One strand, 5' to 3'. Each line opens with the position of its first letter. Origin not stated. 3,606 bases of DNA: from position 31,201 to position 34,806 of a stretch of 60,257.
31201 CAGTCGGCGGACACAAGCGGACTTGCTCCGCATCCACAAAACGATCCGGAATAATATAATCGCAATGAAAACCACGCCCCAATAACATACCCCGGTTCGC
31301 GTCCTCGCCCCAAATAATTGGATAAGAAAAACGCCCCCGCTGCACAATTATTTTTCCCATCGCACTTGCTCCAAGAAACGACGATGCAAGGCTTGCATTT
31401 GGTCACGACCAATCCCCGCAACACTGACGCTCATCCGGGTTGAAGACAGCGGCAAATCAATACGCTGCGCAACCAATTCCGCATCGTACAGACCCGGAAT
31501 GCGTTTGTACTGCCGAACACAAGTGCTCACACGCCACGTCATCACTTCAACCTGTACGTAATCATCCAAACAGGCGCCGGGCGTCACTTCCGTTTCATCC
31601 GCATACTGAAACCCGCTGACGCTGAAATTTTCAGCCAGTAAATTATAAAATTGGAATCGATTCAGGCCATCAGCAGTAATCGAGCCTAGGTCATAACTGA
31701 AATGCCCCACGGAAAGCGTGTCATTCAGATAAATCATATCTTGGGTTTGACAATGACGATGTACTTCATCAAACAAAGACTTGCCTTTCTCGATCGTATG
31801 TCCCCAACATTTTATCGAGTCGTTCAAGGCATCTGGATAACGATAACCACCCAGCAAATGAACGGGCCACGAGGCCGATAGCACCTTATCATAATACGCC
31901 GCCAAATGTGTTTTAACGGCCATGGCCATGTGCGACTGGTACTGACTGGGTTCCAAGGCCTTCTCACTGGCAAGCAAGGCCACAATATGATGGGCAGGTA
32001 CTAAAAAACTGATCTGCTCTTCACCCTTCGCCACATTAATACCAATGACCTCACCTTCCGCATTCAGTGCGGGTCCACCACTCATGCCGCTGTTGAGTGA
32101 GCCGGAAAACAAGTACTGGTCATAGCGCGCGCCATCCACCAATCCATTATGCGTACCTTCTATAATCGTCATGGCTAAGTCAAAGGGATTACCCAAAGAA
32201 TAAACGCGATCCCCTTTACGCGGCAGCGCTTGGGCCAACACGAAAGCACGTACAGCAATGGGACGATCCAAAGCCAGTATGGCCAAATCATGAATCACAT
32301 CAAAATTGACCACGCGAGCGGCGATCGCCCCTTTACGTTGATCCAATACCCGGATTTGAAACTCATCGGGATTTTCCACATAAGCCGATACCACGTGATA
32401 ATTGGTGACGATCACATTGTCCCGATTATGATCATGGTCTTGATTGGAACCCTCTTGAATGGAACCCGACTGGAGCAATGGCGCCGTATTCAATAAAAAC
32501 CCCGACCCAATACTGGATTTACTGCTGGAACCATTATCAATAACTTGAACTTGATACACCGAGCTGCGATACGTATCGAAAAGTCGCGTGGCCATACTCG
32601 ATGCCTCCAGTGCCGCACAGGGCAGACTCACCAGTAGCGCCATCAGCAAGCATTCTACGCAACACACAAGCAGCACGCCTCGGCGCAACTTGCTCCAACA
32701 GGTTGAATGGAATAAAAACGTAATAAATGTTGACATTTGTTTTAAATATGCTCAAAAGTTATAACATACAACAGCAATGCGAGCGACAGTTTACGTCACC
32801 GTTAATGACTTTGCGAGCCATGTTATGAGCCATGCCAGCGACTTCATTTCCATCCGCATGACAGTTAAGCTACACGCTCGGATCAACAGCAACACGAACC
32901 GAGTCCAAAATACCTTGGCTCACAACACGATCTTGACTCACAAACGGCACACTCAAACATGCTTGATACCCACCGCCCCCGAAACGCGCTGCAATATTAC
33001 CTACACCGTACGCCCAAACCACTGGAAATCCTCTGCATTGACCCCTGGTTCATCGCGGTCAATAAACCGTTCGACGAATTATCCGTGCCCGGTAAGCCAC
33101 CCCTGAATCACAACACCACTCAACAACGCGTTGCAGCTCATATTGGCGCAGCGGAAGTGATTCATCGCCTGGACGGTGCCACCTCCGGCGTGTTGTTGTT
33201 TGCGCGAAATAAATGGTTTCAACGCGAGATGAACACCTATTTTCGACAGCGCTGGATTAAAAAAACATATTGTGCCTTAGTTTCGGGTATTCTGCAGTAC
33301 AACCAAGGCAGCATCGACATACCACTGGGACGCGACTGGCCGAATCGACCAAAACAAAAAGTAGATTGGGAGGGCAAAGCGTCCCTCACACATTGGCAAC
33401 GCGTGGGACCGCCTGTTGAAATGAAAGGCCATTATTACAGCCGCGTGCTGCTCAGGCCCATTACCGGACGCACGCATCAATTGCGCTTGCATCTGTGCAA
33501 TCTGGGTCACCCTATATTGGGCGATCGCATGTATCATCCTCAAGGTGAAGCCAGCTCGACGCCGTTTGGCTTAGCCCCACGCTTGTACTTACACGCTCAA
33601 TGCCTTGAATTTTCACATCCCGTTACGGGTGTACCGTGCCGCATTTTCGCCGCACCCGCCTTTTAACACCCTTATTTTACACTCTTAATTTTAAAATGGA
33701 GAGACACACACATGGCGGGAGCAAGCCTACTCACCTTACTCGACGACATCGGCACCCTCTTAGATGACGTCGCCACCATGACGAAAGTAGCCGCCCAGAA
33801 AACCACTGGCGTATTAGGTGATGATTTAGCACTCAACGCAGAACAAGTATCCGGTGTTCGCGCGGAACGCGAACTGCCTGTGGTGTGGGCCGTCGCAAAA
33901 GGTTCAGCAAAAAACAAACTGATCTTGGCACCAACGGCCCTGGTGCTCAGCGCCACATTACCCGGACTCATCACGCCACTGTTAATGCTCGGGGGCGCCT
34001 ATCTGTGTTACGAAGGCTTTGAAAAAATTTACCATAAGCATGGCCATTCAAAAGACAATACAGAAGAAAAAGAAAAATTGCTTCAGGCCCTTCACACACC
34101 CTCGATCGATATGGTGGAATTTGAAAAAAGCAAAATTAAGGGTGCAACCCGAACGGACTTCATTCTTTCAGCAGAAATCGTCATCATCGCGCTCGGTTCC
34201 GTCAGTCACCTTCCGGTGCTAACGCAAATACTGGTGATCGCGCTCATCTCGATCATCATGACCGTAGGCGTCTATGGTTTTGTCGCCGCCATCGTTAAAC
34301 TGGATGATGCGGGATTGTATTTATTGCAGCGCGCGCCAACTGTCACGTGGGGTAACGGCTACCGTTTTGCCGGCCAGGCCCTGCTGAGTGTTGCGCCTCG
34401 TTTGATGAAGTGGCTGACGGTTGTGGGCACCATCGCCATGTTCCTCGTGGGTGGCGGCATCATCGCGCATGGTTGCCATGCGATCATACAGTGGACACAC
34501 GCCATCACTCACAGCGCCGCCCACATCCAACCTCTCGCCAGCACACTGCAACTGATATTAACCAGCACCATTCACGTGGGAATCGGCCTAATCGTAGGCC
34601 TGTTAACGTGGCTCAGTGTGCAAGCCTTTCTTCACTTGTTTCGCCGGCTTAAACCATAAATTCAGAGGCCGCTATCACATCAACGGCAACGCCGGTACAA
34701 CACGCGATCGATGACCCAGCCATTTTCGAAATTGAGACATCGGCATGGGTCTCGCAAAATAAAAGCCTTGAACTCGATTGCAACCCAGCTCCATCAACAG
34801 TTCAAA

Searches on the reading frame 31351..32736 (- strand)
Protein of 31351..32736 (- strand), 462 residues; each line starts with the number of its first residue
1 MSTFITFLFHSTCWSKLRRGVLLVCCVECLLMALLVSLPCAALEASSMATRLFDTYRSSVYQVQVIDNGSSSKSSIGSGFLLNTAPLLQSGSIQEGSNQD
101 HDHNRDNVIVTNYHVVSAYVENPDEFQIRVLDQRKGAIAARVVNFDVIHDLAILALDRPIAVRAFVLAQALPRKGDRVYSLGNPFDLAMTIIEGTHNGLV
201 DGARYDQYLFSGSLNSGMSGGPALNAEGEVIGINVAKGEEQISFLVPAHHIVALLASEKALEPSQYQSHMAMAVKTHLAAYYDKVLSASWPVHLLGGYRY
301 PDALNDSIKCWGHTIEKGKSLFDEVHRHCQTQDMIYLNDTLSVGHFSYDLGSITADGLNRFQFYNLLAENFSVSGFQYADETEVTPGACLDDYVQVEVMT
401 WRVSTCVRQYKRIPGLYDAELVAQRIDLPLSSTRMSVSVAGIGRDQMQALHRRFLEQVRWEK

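Call 11: search_protein_families(library=pfam, proteins=[window:31351-32736:-], max_evalue=0.00001)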
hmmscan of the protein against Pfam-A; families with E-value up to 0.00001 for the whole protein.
window:31351-32736:- (462 aa): 2 families
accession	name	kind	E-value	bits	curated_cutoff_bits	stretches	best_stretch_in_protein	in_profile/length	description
PF13365.12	Trypsin_2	-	2.1e-20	74.4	27.6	1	105-233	8-144/144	Trypsin-like peptidase domain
PF00089.32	Trypsin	-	6.3e-07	29.9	20.6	1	106-240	34-202/220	Trypsin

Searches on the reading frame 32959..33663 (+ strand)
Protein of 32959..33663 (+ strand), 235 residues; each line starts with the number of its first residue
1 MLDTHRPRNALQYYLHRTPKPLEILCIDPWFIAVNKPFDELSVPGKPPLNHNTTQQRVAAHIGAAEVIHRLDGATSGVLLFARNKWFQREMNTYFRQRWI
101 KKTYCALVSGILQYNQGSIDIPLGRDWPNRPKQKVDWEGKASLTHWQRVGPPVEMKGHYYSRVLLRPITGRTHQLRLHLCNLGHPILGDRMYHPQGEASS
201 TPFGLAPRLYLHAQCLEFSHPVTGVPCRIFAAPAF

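Call 11: search_protein_families(library=pfam, proteins=[window:32959-33663:+], max_evalue=0.00001)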
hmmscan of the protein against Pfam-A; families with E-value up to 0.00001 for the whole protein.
window:32959-33663:+ (235 aa): 1 family
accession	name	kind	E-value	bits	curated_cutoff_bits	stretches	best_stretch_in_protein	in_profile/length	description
PF00849.27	PseudoU_synth_2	-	1.2e-23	84.4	26.8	1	31-179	2-150/152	RNA pseudouridylate synthase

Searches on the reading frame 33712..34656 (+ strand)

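Call 11: search_protein_families(library=pfam, proteins=[window:33712-34656:+], max_evalue=0.00001)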
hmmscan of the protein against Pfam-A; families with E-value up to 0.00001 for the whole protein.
window:33712-34656:+ (315 aa): 1 family
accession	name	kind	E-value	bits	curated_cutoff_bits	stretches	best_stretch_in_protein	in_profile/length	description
PF05661.17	DUF808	-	4e-106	354.9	28.4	1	4-299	1-299/302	Protein of unknown function (DUF808)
